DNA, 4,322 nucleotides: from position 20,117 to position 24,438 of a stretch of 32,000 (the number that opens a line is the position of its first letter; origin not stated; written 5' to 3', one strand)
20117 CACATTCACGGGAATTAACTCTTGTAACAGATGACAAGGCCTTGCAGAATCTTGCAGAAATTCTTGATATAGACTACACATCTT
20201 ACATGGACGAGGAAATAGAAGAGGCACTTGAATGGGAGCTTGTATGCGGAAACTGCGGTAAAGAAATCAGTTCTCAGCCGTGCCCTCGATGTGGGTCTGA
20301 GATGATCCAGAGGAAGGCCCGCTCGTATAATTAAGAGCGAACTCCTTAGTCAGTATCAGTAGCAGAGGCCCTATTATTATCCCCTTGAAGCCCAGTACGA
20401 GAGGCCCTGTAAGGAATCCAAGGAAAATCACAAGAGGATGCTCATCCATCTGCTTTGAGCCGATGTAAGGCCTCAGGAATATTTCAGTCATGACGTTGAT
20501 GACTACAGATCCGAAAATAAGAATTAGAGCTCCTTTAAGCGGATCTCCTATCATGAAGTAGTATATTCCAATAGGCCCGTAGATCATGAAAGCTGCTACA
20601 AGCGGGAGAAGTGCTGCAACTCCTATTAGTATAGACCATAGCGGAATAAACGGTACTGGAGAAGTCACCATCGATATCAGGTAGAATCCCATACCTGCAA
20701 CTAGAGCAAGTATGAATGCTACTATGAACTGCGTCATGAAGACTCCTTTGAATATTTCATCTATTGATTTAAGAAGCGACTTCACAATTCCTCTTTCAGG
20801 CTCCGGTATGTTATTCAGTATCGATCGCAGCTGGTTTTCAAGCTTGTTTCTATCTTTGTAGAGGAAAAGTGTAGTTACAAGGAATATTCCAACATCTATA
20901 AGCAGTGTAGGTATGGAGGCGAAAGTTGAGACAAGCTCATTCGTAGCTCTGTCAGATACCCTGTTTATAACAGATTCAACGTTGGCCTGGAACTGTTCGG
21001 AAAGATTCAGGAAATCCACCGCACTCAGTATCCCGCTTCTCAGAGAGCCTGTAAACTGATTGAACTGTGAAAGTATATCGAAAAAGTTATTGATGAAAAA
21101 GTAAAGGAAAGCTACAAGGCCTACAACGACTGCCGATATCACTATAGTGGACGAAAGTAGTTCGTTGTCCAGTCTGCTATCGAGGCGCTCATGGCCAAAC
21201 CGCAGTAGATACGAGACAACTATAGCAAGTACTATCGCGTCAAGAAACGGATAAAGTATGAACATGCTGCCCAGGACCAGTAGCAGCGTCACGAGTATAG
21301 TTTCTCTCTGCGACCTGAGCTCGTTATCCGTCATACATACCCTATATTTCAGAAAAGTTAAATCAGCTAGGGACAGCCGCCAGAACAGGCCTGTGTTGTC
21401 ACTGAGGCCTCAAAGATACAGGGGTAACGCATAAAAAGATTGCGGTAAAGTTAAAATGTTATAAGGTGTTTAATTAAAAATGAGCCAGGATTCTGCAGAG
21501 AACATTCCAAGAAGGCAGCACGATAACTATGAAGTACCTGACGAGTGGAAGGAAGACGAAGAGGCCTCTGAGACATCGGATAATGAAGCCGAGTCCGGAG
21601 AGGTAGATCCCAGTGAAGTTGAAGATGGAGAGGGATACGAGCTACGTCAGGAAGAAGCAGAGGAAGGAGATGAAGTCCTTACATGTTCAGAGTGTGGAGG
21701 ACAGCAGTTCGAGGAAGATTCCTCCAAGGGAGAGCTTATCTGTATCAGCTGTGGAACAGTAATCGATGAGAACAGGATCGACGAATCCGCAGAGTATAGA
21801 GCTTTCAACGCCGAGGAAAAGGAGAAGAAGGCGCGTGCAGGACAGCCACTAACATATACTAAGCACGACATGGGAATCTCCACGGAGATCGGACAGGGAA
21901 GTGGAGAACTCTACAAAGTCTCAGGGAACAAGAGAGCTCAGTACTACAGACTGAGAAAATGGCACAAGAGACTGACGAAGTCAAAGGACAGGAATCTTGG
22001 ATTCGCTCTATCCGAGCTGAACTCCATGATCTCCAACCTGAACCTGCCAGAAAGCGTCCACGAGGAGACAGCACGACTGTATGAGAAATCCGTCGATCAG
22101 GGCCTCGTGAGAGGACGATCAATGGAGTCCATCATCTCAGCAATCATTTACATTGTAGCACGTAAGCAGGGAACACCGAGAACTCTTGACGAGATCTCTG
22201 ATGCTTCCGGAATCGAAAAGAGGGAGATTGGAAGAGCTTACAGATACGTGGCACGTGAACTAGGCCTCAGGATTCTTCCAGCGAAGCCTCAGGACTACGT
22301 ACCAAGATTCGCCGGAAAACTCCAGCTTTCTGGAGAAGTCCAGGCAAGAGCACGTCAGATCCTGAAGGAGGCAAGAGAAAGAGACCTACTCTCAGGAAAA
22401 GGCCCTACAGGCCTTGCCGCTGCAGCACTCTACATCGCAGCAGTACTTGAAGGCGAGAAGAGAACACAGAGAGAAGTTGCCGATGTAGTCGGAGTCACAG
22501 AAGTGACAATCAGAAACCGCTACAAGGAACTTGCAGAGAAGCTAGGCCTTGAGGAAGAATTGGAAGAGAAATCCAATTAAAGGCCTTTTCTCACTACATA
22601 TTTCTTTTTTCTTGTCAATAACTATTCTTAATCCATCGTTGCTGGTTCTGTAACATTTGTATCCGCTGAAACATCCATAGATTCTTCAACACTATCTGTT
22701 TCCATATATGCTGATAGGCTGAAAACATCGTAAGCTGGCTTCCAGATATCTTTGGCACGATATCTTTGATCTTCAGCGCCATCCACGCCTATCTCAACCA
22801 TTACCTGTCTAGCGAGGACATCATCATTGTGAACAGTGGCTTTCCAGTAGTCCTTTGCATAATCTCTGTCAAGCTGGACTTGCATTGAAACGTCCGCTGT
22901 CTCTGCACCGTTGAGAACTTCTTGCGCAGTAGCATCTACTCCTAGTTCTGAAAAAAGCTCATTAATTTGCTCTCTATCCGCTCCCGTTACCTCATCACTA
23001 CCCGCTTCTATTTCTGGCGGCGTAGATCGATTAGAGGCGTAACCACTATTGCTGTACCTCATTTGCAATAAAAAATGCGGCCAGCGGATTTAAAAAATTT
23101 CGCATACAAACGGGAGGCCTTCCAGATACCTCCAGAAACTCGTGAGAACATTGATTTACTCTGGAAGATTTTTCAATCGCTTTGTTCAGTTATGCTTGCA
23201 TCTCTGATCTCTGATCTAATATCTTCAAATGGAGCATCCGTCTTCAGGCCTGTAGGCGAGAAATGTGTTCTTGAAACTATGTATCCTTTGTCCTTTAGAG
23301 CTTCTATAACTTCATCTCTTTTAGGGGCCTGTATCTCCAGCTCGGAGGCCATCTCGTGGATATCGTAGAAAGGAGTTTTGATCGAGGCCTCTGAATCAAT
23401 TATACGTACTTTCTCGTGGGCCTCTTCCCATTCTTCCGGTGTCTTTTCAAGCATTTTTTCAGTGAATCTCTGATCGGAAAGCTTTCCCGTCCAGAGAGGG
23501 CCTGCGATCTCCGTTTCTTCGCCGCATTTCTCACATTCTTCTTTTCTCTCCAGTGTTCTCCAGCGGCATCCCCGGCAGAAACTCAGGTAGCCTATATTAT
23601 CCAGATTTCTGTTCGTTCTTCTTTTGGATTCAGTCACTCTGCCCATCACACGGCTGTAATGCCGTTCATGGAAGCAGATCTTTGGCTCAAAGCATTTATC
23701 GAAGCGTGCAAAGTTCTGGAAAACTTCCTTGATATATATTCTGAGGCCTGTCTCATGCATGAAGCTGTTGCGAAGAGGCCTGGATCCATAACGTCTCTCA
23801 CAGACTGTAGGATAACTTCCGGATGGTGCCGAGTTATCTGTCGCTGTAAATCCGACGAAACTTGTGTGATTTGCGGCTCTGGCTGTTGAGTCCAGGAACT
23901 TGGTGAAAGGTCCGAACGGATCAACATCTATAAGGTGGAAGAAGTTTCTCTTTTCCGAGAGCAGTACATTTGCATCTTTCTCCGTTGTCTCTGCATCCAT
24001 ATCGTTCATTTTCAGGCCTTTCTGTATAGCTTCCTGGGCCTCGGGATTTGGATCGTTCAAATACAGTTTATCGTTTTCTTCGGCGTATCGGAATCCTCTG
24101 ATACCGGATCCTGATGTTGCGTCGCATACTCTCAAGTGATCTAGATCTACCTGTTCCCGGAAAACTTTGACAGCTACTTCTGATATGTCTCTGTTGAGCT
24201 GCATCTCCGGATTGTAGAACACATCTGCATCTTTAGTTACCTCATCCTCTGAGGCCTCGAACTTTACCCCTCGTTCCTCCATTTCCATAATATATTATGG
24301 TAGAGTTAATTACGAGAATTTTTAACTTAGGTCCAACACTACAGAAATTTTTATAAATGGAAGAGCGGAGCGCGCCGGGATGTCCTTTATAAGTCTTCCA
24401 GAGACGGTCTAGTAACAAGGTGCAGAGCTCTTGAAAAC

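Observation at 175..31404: Roughly 20-fold over-representation of the palindromic hexamer AGGCCT across genes and spacers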

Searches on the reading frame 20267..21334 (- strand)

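Call 9: search_protein_families(library=pfam, proteins=[window:20267-21334:-], max_evalue=0.01)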
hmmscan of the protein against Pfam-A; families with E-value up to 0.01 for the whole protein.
window:20267-21334:- (355 aa): 1 family
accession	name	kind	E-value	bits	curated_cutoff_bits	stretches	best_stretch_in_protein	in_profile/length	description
PF01594.21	AI-2E_transport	-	2.4e-45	155.6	34.3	1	13-336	4-326/327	AI-2E family transporter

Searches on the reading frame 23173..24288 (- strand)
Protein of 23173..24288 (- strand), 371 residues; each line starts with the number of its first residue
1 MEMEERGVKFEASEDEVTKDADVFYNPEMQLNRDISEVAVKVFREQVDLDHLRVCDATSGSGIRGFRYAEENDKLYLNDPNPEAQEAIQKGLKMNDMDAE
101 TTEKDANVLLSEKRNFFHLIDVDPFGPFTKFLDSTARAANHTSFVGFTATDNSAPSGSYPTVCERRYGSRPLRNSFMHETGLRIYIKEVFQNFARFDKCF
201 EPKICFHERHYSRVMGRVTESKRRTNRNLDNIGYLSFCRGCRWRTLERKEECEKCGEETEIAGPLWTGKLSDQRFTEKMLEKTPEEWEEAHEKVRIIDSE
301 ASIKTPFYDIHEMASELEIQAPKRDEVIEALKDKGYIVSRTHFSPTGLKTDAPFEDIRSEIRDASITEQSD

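Call 9: search_protein_families(library=pfam, proteins=[window:23173-24288:-], max_evalue=0.01)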
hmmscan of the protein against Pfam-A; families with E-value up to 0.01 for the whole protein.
window:23173-24288:- (371 aa): 1 family
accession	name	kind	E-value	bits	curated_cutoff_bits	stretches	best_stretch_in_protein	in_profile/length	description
PF02005.22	TRM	-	3e-94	316.8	27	1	9-358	6-372/376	N2,N2-dimethylguanosine tRNA methyltransferase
